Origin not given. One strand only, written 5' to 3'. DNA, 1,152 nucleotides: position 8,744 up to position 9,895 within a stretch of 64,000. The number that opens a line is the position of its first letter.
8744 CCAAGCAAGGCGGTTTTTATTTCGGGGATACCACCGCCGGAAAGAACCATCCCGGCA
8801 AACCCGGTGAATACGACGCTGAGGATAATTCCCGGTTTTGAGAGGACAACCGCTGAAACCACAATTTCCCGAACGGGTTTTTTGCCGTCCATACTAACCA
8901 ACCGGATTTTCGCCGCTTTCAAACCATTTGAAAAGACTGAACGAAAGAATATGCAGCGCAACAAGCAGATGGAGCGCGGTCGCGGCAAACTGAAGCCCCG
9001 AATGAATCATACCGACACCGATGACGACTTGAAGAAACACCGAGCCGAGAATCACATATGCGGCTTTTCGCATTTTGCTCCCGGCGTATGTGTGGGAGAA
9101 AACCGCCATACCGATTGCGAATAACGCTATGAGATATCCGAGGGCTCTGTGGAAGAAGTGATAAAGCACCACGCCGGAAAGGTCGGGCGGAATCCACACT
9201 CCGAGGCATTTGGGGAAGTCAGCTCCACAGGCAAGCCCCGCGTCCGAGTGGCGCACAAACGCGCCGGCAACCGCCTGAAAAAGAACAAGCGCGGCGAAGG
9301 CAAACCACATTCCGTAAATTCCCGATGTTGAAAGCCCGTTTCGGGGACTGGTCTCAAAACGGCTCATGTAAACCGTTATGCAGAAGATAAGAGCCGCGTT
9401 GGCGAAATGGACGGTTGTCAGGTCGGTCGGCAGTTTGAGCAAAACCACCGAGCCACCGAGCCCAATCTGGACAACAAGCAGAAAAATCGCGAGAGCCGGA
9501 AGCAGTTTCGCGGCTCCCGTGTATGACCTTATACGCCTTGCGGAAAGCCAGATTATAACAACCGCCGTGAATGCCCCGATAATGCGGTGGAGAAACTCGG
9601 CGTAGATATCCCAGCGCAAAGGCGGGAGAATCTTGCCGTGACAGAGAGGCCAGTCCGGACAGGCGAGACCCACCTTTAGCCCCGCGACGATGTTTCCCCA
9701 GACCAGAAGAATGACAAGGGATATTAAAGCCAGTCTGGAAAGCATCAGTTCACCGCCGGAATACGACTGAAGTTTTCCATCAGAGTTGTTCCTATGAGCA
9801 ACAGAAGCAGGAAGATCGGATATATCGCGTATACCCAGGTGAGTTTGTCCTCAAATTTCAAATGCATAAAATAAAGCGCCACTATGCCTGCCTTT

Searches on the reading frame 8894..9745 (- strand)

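Call 3: search_protein_families(library=pfam, proteins=[window:8894-9745:-], max_evalue=0.01)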
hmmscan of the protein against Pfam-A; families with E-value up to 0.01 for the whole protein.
window:8894-9745:- (283 aa): 1 family
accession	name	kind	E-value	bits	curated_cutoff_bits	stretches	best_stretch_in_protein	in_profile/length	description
PF02628.20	COX15-CtaA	-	3.2e-35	122.1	29.9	2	48-269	76-320/322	Cytochrome oxidase assembly protein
